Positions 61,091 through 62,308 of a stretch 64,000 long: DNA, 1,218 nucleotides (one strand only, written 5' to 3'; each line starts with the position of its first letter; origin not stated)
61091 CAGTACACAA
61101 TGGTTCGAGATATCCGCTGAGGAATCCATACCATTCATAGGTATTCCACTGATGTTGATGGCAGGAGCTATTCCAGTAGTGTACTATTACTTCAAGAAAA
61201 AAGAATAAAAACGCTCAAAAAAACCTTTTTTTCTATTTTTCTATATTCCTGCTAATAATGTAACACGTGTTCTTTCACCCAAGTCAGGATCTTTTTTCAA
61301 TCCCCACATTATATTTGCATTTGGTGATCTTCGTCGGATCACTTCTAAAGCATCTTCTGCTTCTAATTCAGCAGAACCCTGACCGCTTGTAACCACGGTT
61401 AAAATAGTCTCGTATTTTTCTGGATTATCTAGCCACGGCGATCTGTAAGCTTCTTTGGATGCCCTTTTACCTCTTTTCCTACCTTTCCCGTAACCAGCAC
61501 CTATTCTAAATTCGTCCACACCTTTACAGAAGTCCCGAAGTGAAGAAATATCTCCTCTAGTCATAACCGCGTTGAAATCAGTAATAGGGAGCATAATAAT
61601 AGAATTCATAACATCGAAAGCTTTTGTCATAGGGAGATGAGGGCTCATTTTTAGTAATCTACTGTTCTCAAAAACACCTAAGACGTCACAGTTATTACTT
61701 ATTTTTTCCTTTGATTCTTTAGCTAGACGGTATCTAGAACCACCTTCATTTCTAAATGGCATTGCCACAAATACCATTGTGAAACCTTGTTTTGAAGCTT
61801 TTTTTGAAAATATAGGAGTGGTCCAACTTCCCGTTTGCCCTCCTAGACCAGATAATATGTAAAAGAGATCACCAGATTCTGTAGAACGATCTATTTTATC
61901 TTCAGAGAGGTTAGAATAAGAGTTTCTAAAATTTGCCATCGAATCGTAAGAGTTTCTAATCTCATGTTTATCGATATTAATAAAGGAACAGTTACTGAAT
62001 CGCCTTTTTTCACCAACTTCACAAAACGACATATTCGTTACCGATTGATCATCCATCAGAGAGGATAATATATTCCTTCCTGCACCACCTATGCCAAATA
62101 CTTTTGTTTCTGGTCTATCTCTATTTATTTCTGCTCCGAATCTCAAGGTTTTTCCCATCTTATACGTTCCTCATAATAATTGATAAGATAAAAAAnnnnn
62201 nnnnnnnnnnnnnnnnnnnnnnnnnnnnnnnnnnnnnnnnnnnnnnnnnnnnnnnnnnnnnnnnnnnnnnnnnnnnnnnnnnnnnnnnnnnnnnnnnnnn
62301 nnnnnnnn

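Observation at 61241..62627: Divergent FtsZ/tubulin-like paralog with altered GTP signature, co-oriented with a 4-TM membrane protein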

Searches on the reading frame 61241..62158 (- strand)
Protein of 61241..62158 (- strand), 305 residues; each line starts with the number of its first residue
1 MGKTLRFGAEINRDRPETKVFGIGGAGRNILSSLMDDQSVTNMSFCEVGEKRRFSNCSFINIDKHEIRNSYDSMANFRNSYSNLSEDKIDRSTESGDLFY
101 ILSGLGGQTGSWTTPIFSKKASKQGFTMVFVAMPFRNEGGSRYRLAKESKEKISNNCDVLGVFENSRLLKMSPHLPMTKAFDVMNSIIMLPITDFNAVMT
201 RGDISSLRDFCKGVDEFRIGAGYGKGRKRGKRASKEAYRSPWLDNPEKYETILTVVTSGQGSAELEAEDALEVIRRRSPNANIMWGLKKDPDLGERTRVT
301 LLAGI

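Call 3: search_protein_families(library=pfam, proteins=[window:61241-62158:-], max_evalue=0.1)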
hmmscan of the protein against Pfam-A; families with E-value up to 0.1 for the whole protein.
window:61241-62158:- (305 aa): 2 families
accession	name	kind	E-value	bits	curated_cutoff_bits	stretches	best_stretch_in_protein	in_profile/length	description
PF00091.31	Tubulin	-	8.5e-19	69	33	1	18-171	2-188/190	Tubulin/FtsZ family, GTPase domain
PF12327.13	FtsZ_C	-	3.7e-08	34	27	1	219-303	5-91/95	FtsZ family, C-terminal domain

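Call 4: search_protein_families(library=ncbifam, proteins=[window:61241-62158:-], max_evalue=0.1)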
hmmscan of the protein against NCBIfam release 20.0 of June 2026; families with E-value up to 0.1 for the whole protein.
window:61241-62158:- (305 aa): 1 family
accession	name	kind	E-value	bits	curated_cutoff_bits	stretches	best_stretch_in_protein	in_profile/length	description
TIGR00065.1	ftsZ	equivalog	4.7e-34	118.2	295.2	2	83-303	89-321/353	cell division protein FtsZ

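Call 8: find_homologous_proteins(query=window:61241-62158:-, max_evalue=0.001)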
Query window:61241-62158:- (305 aa): 52 proteins with E <= 0.001 among 1177 candidates.
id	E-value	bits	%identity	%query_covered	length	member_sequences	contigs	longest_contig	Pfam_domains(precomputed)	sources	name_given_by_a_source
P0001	2.2e-201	685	100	100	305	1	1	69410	PF00091.32,PF12327.14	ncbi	ncbi:MAG: hypothetical protein ACQEQM_00370 [Thermoplasmatota archaeon]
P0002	2.3e-186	636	93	100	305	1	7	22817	PF00091.32,PF12327.14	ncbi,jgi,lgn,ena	-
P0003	7.9e-173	591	86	100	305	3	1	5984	PF00091.32,PF12327.14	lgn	-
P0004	1.2e-164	565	82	100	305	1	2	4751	PF00091.32,PF12327.14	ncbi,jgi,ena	-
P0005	1.5e-163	561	82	100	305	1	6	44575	PF00091.32,PF12327.14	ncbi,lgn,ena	-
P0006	2.3e-161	554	81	100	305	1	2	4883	PF00091.32,PF12327.14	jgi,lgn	-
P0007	7.6e-152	523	76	100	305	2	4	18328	PF00091.32,PF12327.14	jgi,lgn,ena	-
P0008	4.5e-147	507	73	100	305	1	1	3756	PF00091.32,PF12327.14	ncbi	-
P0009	1.6e-144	499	73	100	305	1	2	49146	PF00091.32,PF12327.14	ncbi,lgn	ncbi:MAG: hypothetical protein R6W73_04365 [Candidatus Saliniplasma sp.]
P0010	9.2e-118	411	61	100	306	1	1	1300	PF00091.32,PF12327.14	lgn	-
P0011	2.8e-107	376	56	100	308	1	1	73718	PF00091.32,PF12327.14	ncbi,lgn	-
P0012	1.9e-104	367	55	100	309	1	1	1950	PF00091.32,PF12327.14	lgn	-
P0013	1.6e-102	361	55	100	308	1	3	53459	PF00091.32,PF12327.14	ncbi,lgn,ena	-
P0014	4.1e-102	359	55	100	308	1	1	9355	PF00091.32,PF12327.14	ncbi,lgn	-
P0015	7.2e-102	359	54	100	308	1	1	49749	PF00091.32,PF12327.14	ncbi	-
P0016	2.7e-101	357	56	100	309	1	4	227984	PF00091.32,PF12327.14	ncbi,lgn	ncbi:MAG: hypothetical protein ACOC55_00725 [Candidatus Natronoplasma sp.]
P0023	7.1e-99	349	54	100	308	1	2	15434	PF00091.32,PF12327.14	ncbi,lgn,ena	-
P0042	3.4e-78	281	45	100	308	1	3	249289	PF00091.32,PF12327.14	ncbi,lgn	-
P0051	4.0e-62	228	40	99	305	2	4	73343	PF00091.32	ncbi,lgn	-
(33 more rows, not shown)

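Call 15: find_encoding_contigs(protein=P0042, flank=10000, max_places=2)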
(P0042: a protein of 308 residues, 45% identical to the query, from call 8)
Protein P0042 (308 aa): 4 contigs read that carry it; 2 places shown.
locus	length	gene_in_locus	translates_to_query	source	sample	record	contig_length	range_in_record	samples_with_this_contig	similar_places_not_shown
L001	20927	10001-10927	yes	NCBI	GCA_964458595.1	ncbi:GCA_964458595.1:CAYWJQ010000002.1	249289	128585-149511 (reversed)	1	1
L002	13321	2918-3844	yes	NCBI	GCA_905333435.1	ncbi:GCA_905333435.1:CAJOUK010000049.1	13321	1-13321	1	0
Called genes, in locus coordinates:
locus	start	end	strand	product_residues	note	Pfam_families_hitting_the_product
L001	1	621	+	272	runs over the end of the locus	PF00924:MS_channel_2nd, PF21082:MS_channel_3rd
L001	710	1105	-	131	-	-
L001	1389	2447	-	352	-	PF20706:GT4-conflict, PF00534:Glycos_transf_1, PF13692:Glyco_trans_1_4, PF13524:Glyco_trans_1_2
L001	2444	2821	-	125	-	PF01242:PTPS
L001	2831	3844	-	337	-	PF16912:Glu_dehyd_C, PF00107:ADH_zinc_N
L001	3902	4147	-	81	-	-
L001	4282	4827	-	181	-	PF08939:Bles03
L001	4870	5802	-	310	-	PF13482:RNase_H_2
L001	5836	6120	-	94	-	PF08734:GYD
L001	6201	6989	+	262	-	PF00106:adh_short, PF08659:KR (weak), PF23441:SDR (weak), PF13561:adh_short_C2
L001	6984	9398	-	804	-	PF05048:NosD (weak), PF13229:Beta_helix, PF05048:NosD, PF13229:Beta_helix, PF13205:Big_5, PF15976:CooC_C (weak), PF13620:CarboxypepD_reg, PF13715:CarbopepD_reg_2, +1 more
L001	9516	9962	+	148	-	-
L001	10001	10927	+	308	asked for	PF00091:Tubulin, PF12327:FtsZ_C (weak)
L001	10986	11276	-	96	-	-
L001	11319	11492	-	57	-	-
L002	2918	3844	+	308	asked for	PF00091:Tubulin, PF12327:FtsZ_C (weak)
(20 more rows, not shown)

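Call 16: find_encoding_contigs(protein=P0051, flank=10000, max_places=2)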
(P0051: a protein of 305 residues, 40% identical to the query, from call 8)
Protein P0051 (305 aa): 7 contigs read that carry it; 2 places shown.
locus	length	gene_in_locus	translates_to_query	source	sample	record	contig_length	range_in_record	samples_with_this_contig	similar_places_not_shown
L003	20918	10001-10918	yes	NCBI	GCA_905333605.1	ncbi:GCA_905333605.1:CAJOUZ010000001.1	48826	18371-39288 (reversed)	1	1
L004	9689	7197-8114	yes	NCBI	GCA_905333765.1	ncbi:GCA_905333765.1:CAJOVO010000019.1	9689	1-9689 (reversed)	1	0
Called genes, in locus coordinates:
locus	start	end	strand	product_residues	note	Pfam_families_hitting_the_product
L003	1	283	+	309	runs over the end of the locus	PF01368:DHH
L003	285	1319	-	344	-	PF00579:tRNA-synt_1b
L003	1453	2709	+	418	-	PF00162:PGK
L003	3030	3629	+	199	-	PF01470:Peptidase_C15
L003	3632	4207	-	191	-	PF08939:Bles03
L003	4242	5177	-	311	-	PF13482:RNase_H_2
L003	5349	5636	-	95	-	PF08734:GYD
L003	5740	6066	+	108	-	PF00581:Rhodanese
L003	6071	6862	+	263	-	PF00106:adh_short, PF08659:KR (weak), PF23441:SDR, PF13561:adh_short_C2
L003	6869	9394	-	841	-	PF05048:NosD, PF13229:Beta_helix, PF05048:NosD, PF13229:Beta_helix, PF05048:NosD (weak), PF13205:Big_5, PF13620:CarboxypepD_reg, PF13715:CarbopepD_reg_2, +1 more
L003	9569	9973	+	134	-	-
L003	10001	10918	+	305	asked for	PF00091:Tubulin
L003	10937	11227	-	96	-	-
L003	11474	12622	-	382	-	PF13545:HTH_Crp_2 (weak)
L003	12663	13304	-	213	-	PF13302:Acetyltransf_3, PF13420:Acetyltransf_4, PF00583:Acetyltransf_1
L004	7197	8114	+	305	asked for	PF00091:Tubulin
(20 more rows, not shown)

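Call 17: find_encoding_contigs(protein=P0016, flank=10000, max_places=2)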
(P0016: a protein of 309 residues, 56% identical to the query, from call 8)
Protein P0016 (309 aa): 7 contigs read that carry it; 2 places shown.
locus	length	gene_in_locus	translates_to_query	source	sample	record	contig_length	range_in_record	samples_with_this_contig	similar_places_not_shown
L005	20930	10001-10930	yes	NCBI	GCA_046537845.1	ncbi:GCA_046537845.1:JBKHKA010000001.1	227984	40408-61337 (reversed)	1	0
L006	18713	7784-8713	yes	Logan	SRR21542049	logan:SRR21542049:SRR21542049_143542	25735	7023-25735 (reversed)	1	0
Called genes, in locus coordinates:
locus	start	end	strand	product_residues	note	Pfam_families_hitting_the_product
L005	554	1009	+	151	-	PF08279:HTH_11 (weak)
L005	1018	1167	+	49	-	-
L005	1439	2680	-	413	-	PF03237:Terminase_6N, PF04466:Terminase_3, PF17288:Terminase_3C (weak), PF17289:Terminase_6C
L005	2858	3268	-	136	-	-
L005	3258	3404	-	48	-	-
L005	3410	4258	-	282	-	-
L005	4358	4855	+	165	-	PF25213:HVO_A0261_N (weak), PF13412:HTH_24, PF08279:HTH_11 (weak), PF12840:HTH_20 (faint)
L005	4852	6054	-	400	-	PF00589:Phage_integrase, PF24460:DUF7575 (faint)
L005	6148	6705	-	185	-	PF08939:Bles03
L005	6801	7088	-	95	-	PF08734:GYD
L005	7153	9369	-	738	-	PF05048:NosD, PF13229:Beta_helix, PF05048:NosD, PF13229:Beta_helix, PF13205:Big_5, PF13620:CarboxypepD_reg, PF13715:CarbopepD_reg_2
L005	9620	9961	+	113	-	-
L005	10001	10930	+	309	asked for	PF00091:Tubulin, PF12327:FtsZ_C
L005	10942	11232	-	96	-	-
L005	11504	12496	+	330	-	PF01040:UbiA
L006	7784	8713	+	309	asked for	PF00091:Tubulin, PF12327:FtsZ_C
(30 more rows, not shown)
